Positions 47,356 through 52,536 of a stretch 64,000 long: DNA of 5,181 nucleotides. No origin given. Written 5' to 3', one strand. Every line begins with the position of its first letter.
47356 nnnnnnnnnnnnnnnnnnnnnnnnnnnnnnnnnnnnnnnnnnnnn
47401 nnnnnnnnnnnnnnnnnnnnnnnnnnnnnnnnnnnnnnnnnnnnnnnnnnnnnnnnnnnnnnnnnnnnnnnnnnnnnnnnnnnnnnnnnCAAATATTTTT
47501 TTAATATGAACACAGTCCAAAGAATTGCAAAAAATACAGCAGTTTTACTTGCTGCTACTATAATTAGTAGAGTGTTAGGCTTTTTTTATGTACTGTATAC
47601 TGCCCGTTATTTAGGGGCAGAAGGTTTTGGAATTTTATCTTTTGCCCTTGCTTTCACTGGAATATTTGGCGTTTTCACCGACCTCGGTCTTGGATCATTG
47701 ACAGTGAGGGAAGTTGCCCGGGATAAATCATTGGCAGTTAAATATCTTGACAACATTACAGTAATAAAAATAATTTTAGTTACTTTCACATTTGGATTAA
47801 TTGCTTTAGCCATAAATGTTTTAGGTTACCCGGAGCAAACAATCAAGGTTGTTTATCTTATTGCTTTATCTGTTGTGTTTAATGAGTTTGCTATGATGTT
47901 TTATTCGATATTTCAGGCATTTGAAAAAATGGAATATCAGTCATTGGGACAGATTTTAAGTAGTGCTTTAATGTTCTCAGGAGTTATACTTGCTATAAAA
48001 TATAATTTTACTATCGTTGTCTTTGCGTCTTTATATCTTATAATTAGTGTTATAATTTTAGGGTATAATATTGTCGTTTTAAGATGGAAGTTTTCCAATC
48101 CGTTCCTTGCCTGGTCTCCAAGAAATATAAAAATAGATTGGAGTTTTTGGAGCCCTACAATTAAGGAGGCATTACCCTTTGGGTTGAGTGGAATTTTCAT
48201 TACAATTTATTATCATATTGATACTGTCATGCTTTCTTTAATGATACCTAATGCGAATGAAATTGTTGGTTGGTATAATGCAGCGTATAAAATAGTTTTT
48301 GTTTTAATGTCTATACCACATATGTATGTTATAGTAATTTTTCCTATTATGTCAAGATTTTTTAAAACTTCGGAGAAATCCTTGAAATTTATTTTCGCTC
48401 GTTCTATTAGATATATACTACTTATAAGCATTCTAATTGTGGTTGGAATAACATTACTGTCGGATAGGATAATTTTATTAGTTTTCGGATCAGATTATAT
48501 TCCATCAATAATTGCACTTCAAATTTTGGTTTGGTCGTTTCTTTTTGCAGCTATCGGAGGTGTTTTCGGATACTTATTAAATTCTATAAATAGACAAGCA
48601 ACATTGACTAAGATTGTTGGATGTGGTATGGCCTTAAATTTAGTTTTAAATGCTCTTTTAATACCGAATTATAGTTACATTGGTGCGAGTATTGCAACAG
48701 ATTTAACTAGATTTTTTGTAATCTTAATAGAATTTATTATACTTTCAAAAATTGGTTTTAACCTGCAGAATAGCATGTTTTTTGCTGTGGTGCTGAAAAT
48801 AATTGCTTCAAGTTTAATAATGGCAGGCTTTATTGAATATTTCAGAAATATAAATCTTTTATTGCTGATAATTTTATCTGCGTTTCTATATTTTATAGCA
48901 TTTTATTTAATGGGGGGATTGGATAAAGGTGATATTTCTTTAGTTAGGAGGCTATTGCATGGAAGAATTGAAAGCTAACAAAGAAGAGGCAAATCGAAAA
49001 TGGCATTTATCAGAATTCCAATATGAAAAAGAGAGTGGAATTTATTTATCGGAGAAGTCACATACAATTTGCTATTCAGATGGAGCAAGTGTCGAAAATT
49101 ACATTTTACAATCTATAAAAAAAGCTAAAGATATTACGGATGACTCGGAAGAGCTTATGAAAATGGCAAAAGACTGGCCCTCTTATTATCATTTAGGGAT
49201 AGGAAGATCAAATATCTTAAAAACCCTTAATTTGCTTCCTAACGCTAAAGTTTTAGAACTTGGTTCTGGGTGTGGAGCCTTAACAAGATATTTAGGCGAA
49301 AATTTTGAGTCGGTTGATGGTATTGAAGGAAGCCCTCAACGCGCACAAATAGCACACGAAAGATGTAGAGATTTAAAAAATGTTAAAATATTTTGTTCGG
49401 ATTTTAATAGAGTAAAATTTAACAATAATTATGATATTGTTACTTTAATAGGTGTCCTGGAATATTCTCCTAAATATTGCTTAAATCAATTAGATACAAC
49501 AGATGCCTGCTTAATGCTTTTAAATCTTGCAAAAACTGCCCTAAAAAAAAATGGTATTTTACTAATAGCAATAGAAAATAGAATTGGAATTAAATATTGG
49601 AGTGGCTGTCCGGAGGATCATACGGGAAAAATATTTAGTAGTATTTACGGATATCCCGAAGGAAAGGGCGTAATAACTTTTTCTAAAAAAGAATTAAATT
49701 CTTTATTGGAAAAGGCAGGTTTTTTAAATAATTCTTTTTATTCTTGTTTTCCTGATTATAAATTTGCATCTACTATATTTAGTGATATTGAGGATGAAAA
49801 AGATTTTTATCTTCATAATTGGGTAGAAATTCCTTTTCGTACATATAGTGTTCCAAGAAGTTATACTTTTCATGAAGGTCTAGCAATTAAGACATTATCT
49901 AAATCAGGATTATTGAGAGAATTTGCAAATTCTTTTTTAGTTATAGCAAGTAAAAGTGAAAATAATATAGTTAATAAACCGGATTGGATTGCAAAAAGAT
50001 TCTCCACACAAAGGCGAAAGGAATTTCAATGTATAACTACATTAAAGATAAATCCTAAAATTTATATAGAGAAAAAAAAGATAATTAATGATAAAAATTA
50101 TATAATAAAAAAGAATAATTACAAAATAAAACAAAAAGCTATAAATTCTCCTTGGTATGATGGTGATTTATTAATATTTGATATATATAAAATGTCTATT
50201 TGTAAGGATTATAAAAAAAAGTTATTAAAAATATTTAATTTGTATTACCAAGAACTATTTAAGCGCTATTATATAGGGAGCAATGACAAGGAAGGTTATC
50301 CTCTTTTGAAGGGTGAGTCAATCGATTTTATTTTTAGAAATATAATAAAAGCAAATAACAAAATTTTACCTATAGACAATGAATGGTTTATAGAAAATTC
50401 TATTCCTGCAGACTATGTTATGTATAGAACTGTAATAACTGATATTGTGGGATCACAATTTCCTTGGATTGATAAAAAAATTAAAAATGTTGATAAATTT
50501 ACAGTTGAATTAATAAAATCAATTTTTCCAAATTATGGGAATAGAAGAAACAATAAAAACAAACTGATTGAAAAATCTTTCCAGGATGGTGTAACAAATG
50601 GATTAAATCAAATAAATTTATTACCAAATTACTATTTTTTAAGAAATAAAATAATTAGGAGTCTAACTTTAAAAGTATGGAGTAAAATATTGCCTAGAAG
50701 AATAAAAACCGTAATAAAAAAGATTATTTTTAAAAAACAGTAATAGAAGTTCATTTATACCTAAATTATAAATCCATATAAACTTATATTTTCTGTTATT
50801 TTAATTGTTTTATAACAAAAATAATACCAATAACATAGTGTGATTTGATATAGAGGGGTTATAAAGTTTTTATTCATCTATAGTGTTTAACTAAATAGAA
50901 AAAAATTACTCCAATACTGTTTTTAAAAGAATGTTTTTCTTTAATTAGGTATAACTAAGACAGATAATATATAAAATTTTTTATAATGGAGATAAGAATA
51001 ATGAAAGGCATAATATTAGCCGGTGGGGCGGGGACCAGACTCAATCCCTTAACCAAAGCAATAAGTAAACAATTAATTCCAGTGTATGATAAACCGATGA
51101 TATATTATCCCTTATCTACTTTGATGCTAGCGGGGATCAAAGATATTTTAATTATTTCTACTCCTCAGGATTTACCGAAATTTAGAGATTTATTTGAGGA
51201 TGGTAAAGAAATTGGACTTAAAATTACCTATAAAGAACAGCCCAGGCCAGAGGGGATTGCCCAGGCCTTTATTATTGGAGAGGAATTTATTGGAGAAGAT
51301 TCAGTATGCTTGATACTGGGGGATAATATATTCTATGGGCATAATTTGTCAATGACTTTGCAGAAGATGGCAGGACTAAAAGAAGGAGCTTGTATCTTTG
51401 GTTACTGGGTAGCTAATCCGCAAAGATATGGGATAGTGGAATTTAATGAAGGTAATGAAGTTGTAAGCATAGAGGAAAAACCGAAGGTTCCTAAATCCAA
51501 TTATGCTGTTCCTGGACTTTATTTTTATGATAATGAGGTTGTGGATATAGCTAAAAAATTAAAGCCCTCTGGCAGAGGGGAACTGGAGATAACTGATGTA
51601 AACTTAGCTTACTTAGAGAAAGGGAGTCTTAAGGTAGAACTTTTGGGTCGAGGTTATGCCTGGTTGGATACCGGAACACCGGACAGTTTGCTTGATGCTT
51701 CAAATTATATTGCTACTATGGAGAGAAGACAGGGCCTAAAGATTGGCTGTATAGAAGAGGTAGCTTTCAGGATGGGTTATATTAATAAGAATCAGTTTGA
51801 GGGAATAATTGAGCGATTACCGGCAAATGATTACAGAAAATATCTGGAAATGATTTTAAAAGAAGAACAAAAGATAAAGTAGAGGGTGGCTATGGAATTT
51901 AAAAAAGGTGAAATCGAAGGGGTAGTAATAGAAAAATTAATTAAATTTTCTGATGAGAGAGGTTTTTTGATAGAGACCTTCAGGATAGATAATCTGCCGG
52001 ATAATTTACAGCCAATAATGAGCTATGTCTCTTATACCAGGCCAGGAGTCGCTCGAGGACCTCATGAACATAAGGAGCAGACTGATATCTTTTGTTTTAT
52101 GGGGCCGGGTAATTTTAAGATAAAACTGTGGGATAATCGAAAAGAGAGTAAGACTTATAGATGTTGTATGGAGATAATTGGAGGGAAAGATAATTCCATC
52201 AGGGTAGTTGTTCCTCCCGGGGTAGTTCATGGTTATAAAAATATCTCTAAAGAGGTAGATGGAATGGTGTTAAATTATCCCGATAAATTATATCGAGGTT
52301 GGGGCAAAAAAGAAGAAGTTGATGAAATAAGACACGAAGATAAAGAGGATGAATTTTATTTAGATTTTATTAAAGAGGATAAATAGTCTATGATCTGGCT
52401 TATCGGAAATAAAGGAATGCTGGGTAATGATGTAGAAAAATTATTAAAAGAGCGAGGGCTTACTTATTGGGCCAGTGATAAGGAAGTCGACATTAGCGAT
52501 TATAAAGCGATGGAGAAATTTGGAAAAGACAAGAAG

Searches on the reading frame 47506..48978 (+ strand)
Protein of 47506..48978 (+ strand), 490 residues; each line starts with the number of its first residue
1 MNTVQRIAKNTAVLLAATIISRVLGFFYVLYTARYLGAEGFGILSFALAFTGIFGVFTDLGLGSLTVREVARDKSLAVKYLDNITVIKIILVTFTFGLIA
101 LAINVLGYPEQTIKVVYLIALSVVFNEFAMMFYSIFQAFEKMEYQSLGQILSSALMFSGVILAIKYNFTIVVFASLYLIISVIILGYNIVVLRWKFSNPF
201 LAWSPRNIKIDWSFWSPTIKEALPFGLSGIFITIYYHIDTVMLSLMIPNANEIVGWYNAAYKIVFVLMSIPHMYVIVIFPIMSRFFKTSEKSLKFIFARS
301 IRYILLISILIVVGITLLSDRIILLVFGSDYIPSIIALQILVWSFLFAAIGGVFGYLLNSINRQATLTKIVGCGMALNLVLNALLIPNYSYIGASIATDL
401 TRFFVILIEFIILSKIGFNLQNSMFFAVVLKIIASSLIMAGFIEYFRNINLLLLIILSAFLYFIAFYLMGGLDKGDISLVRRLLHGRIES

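Call 38: search_protein_families(library=pfam, proteins=[window:47506-48978:+], max_evalue=1e-8)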
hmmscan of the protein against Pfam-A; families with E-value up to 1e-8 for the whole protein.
window:47506-48978:+ (490 aa): 2 families
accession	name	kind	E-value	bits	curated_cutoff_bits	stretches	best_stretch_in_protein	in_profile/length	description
PF01943.22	Polysacc_synt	-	7.1e-41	140.9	28.2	1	8-285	2-273/274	Polysaccharide biosynthesis protein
PF13440.11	Polysacc_synt_3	-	5.2e-13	49.3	23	1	33-335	3-292/293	Polysaccharide biosynthesis protein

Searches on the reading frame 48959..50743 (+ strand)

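Call 38: search_protein_families(library=pfam, proteins=[window:48959-50743:+], max_evalue=1e-8)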
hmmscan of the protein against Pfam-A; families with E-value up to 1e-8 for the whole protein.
window:48959-50743:+ (594 aa): 2 families
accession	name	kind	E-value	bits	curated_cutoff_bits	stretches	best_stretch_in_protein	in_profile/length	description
PF13489.12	Methyltransf_23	-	2e-09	37.8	27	1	92-255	20-159/164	Methyltransferase domain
PF13649.12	Methyltransf_25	-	5.2e-09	37.1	27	0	98-171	1-78/97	Methyltransferase domain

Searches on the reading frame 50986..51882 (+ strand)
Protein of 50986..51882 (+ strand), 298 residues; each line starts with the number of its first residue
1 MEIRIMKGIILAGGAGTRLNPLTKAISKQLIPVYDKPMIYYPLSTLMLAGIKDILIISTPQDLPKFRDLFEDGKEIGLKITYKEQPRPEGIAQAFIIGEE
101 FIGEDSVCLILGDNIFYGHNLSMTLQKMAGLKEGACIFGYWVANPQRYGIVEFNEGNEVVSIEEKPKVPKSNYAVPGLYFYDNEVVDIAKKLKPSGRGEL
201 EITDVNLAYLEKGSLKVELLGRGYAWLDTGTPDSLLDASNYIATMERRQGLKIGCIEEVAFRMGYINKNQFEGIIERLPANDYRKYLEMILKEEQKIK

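Call 38: search_protein_families(library=pfam, proteins=[window:50986-51882:+], max_evalue=1e-8)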
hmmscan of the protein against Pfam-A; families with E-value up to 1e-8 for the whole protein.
window:50986-51882:+ (298 aa): 2 families
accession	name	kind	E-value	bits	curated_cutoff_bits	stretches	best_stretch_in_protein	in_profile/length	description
PF00483.29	NTP_transferase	-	2.2e-75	253.8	21.2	1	7-243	1-243/245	Nucleotidyl transferase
PF12804.13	NTP_transf_3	-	2.6e-09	37.9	27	1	8-129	1-111/160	MobA-like NTP transferase domain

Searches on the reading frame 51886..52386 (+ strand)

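Call 108: search_protein_families(library=pfam, proteins=[window:51886-52386:+], max_evalue=0.001)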
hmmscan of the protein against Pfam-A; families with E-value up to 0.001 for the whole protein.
window:51886-52386:+ (166 aa): 3 families
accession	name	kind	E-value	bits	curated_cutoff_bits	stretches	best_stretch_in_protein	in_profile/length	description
PF00908.23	dTDP_sugar_isom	-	1.3e-11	45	27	1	9-125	3-124/168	dTDP-4-dehydrorhamnose 3,5-epimerase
PF14667.12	Polysacc_synt_C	-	4.6e-06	27.2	28.7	1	22-123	2-91/111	Polysaccharide biosynthesis C-terminal domain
PF05523.17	FdtA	-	1.1e-05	25.6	23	1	13-90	3-78/131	WxcM-like, C-terminal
